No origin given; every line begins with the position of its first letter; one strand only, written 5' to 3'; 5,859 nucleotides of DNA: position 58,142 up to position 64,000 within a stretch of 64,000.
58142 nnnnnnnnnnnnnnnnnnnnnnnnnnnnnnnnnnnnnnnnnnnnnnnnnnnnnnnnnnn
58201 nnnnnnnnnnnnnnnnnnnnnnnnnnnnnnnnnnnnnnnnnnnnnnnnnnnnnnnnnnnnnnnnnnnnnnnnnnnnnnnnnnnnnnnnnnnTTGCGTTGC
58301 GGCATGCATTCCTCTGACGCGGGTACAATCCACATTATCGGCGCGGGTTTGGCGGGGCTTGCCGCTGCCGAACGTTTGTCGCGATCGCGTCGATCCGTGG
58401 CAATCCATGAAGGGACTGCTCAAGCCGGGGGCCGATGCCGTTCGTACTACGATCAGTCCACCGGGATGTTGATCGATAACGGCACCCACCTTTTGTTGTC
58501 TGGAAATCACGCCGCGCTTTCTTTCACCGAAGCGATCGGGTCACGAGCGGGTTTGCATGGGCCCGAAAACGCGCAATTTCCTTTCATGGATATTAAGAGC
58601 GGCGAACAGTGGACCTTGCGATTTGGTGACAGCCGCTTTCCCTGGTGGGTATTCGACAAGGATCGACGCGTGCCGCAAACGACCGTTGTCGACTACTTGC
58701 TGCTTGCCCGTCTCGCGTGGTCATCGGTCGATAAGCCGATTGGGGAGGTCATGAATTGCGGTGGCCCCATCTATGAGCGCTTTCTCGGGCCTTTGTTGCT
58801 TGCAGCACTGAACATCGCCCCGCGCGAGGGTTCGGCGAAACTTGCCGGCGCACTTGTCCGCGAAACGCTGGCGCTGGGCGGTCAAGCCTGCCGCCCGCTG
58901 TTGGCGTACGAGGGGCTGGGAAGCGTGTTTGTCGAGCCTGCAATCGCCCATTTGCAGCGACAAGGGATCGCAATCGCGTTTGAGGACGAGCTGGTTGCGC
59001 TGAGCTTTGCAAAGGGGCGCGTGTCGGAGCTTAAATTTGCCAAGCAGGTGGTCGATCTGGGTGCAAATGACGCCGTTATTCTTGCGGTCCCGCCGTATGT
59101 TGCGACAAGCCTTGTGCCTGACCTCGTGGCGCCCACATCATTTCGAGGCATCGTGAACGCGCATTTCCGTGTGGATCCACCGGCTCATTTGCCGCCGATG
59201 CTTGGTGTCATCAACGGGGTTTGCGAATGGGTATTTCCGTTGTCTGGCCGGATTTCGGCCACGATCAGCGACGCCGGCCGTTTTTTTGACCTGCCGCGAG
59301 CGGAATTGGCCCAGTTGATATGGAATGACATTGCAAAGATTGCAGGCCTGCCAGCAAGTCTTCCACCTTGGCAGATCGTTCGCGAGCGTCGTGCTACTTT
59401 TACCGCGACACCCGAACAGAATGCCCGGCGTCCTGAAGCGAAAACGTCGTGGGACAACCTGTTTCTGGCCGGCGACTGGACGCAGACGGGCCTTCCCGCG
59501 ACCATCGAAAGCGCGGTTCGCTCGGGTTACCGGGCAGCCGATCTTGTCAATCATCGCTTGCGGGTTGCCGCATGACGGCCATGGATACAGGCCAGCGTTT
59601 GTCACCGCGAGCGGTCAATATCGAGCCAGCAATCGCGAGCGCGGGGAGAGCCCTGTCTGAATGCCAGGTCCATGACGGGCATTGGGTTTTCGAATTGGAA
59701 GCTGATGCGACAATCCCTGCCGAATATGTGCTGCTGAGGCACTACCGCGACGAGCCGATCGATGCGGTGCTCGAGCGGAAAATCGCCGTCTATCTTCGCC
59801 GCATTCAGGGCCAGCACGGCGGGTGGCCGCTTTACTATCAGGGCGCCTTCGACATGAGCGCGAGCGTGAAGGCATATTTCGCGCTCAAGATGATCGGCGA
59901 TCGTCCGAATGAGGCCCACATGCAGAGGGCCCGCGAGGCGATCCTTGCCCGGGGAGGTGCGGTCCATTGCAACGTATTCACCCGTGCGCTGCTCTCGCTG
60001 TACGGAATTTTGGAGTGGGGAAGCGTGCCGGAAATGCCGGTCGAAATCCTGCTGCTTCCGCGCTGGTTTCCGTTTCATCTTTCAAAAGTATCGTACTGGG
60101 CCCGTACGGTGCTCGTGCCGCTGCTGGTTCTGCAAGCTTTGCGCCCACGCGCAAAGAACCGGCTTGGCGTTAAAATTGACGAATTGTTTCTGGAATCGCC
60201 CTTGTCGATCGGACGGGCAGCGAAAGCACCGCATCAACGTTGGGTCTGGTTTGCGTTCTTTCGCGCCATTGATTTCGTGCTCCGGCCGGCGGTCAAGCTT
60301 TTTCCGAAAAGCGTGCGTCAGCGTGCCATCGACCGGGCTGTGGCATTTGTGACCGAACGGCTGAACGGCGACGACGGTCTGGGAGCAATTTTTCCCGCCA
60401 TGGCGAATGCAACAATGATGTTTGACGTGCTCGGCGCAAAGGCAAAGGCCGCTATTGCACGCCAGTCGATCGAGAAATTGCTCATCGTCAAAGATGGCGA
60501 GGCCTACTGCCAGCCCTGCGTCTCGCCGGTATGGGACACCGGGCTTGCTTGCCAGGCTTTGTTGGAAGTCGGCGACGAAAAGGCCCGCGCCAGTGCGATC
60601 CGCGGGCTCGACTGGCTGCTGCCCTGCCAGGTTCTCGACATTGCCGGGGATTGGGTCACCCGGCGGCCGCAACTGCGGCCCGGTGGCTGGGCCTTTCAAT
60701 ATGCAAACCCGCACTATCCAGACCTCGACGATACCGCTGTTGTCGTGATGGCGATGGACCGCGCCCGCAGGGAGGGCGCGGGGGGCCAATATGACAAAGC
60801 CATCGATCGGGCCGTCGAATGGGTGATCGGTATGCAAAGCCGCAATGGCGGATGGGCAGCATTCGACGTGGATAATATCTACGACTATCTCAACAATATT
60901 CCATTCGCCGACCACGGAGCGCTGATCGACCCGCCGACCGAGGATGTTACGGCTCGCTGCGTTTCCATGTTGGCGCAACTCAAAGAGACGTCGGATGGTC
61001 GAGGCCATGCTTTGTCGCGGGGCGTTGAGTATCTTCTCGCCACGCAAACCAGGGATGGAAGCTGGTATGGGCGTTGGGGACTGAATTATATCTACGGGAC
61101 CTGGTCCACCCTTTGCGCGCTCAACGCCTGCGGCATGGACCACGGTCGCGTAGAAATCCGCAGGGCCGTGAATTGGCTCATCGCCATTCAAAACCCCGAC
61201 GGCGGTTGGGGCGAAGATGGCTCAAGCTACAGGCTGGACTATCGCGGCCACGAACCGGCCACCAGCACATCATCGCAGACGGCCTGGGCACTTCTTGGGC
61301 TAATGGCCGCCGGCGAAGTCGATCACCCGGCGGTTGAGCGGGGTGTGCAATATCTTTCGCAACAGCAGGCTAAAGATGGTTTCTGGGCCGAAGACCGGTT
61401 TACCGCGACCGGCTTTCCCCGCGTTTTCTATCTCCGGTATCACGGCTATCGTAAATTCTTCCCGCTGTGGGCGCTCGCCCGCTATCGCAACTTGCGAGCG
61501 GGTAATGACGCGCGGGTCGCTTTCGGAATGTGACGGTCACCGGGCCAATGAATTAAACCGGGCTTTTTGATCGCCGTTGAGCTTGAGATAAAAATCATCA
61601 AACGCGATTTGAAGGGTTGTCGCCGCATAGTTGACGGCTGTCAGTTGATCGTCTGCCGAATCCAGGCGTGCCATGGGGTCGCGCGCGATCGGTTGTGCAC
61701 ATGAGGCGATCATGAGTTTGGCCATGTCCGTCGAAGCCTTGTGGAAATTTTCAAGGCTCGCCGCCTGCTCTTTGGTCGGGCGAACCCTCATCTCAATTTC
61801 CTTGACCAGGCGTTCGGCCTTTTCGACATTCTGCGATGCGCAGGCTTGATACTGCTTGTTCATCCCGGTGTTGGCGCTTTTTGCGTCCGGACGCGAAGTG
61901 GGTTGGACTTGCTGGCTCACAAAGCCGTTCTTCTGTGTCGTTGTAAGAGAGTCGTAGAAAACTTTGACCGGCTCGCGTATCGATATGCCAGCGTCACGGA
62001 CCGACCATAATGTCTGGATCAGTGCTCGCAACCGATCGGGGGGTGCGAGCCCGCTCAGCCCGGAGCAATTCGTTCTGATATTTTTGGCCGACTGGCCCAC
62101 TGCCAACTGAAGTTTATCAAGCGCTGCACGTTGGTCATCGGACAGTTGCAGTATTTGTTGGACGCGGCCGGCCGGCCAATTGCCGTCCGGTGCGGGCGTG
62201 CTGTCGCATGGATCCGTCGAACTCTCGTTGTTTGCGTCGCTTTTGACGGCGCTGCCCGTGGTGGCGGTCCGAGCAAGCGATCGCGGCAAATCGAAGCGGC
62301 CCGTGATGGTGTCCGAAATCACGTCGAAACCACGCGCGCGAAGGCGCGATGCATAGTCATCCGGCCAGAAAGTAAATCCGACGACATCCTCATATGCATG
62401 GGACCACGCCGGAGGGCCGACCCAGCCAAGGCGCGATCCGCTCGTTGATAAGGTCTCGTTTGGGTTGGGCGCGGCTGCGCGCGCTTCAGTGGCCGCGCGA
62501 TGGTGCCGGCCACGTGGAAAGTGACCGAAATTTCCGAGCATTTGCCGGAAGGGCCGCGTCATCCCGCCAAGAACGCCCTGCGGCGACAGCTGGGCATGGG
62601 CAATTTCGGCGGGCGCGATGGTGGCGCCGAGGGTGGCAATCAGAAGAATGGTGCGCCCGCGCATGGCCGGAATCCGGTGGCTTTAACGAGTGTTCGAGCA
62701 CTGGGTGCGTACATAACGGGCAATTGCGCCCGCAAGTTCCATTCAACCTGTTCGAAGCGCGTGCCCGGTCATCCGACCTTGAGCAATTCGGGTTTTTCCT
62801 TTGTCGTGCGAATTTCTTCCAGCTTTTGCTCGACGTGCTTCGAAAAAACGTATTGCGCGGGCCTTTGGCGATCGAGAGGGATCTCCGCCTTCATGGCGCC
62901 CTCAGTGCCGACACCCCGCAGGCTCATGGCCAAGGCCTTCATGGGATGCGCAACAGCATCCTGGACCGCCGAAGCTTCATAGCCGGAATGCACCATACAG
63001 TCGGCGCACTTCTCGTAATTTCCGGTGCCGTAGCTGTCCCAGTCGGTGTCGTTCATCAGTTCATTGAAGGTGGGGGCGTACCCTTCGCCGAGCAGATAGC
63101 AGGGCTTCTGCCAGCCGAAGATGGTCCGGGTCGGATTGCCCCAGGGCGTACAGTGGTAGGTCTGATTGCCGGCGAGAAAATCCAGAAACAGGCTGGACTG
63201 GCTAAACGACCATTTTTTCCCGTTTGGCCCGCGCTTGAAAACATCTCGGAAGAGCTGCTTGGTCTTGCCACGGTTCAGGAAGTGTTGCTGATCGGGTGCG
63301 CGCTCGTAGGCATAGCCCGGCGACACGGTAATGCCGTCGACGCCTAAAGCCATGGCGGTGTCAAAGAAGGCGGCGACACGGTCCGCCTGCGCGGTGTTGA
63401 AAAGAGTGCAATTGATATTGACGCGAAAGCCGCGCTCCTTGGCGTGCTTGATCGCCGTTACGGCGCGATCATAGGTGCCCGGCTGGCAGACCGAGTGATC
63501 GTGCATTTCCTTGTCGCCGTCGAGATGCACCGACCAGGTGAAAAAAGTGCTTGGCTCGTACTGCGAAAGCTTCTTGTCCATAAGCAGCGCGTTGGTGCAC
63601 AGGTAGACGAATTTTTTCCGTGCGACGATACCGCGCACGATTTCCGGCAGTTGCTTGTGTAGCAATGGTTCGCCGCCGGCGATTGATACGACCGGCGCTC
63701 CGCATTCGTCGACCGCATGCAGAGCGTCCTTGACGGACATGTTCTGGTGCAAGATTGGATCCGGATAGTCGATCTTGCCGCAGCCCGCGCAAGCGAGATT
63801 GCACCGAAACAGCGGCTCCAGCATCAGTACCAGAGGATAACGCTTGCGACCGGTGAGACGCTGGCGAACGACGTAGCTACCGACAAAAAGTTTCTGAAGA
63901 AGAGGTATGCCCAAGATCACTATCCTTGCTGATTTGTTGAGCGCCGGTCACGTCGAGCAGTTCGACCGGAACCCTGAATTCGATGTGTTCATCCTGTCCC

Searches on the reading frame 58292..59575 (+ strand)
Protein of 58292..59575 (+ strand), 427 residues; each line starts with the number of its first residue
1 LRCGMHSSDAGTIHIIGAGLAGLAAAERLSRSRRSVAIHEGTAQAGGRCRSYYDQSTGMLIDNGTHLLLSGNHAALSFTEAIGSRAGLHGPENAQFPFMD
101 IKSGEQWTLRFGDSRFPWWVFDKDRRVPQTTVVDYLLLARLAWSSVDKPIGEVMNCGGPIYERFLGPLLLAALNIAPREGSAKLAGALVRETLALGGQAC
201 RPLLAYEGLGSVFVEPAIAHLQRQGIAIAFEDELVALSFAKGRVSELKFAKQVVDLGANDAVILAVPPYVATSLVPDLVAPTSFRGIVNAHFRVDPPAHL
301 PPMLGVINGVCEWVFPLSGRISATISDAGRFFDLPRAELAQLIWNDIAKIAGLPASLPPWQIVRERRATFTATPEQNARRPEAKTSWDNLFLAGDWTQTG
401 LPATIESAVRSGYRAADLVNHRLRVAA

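Call 82: search_protein_families(library=pfam, proteins=[window:58292-59575:+], max_evalue=0.00001)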
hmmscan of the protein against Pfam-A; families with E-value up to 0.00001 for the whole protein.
window:58292-59575:+ (427 aa): 2 families
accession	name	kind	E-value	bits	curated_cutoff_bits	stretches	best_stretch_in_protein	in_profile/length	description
PF01593.30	Amino_oxidase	-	2.6e-38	132.9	19.8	1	20-419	1-442/443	Flavin containing amine oxidoreductase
PF13450.12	NAD_binding_8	-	7.8e-12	45.7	21.9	1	15-72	1-56/68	NAD(P)-binding Rossmann-like domain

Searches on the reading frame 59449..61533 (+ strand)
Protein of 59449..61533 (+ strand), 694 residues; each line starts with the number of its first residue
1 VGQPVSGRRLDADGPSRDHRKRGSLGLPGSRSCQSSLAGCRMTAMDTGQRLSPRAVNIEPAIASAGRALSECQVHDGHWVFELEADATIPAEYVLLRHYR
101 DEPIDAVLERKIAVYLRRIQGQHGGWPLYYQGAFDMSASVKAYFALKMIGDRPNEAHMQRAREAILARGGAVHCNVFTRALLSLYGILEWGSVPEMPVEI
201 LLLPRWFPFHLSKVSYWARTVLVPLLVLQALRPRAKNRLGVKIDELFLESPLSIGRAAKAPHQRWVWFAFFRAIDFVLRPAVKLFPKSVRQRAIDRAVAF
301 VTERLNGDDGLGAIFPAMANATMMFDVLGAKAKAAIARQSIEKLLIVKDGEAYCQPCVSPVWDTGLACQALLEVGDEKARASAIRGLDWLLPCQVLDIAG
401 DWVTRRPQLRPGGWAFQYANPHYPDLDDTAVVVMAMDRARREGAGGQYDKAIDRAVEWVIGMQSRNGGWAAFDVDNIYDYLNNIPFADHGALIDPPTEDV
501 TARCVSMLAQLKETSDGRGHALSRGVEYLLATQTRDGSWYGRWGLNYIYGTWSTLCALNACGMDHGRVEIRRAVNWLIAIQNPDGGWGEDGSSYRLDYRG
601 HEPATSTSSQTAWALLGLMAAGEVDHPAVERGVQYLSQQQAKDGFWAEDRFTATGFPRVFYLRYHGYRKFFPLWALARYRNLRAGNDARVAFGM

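Call 46: search_protein_families(library=pfam, proteins=[window:59449-61533:+], max_evalue=0.001)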
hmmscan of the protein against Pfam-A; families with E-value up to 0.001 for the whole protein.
window:59449-61533:+ (694 aa): 5 families
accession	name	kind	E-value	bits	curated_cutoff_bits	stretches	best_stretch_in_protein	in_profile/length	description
PF13243.12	SQHop_cyclase_C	-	1.1e-142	475.3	26.1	1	358-681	1-319/319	Squalene-hopene cyclase C-terminal domain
PF13249.12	SQHop_cyclase_N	-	1.7e-111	372.5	26.2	1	62-344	1-282/291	Squalene-hopene cyclase N-terminal domain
PF09492.16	Pec_lyase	-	8.2e-09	35.6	22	1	429-545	41-159/292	Pectic acid lyase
PF00432.27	Prenyltrans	-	4.1e-08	33.4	26.5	1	521-644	51-165/304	Prenyltransferase alpha-alpha toroid domain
PF07678.20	TED_complement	-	9.2e-06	25.4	22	0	524-642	67-192/312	A-macroglobulin TED domain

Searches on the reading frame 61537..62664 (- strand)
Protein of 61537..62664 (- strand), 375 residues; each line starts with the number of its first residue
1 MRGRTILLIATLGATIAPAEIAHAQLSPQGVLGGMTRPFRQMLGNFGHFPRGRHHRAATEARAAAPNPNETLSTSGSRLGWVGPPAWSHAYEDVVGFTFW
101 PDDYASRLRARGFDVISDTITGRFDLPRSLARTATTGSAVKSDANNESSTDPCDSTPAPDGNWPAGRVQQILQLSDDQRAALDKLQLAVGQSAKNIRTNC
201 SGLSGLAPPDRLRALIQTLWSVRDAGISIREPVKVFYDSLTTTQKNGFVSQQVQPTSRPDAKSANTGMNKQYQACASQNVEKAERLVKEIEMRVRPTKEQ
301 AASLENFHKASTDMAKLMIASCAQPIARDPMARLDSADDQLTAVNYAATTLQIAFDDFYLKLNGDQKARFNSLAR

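Call 82: search_protein_families(library=pfam, proteins=[window:61537-62664:-], max_evalue=0.00001)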
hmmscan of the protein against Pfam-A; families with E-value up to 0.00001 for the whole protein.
window:61537-62664:- (375 aa): 1 family
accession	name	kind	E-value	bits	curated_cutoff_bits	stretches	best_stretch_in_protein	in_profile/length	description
PF07813.17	LTXXQ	-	3.6e-16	60.1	24.3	2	161-249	2-97/100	LTXXQ motif family protein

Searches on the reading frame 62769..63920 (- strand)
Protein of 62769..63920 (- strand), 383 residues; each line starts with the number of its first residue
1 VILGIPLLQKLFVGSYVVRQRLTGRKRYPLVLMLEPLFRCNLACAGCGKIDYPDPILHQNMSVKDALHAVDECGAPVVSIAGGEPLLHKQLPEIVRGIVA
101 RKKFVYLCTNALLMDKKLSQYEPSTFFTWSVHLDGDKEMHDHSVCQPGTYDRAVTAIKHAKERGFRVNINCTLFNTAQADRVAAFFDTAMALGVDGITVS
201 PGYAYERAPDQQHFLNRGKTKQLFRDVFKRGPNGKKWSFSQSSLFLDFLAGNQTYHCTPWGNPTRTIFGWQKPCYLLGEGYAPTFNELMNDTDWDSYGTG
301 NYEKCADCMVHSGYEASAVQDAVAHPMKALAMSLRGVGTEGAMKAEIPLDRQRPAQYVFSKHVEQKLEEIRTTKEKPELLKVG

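Call 46: search_protein_families(library=pfam, proteins=[window:62769-63920:-], max_evalue=0.001)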
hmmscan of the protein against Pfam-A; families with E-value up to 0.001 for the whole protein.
window:62769-63920:- (383 aa): 2 families
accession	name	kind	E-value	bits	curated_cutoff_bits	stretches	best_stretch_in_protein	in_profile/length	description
PF11946.13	DUF3463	-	6.6e-61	204.5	31.3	1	197-331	1-133/134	Domain of unknown function (DUF3463)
PF04055.27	Radical_SAM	-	9.2e-17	62.1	29.5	1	37-181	4-158/166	Radical SAM superfamily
